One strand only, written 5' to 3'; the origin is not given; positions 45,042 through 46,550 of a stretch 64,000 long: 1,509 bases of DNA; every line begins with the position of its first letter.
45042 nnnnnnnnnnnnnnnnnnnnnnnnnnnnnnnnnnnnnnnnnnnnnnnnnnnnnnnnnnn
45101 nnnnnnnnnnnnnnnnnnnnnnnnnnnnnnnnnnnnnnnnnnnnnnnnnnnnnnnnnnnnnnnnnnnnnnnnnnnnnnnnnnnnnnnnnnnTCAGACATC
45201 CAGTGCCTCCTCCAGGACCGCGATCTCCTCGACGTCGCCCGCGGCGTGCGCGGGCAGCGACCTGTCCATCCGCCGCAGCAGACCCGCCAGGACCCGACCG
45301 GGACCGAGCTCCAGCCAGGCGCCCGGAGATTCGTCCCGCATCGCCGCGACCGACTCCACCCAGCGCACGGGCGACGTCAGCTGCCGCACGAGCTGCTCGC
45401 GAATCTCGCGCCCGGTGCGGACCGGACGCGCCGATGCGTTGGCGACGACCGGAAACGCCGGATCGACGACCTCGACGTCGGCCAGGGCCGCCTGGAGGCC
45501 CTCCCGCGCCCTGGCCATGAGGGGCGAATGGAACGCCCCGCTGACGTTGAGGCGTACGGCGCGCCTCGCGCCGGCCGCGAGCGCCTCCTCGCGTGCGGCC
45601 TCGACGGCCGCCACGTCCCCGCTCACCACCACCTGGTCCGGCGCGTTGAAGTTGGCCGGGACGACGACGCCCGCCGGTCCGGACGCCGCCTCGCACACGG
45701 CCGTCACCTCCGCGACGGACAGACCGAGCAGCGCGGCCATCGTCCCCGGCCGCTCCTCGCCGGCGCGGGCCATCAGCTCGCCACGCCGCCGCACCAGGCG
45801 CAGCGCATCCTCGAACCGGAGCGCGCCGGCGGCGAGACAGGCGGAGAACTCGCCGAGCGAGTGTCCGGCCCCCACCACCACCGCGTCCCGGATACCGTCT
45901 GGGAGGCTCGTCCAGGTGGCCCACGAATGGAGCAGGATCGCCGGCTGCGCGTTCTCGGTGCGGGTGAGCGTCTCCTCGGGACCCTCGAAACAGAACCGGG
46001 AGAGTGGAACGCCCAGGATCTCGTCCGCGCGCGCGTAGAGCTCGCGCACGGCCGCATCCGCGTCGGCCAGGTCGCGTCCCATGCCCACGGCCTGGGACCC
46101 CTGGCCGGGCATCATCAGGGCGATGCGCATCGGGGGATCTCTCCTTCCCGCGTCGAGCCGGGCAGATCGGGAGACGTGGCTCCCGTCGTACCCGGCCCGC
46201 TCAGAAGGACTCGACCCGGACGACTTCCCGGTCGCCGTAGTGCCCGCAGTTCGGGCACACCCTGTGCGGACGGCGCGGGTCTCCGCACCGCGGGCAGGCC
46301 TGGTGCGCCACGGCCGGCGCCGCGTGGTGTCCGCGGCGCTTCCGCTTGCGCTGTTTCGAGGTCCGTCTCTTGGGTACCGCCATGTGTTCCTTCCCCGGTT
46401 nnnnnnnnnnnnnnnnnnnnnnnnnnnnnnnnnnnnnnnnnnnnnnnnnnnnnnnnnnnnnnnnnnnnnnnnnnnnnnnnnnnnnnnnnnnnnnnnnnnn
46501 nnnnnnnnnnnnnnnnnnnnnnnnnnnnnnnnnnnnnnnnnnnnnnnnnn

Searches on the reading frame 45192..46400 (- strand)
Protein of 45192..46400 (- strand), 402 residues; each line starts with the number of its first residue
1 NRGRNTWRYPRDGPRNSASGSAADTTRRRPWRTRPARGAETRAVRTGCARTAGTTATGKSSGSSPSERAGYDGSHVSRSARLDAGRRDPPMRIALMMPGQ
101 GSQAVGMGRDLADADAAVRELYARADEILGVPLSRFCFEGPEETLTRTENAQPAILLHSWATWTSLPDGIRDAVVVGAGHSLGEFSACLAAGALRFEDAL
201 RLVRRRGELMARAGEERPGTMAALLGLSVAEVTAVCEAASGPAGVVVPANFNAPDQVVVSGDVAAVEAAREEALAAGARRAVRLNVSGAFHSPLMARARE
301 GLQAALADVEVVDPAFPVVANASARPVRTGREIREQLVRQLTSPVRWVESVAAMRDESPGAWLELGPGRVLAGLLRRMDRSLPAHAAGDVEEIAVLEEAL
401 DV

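Call 68: search_protein_families(library=pfam, proteins=[window:45192-46400:-], max_evalue=0.00001)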
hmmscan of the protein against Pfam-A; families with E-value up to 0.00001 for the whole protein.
window:45192-46400:- (402 aa): 1 family
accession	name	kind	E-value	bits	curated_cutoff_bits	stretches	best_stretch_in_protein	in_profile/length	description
PF00698.26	Acyl_transf_1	-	7.4e-37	127.9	32.7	1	97-380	4-280/319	Acyl transferase domain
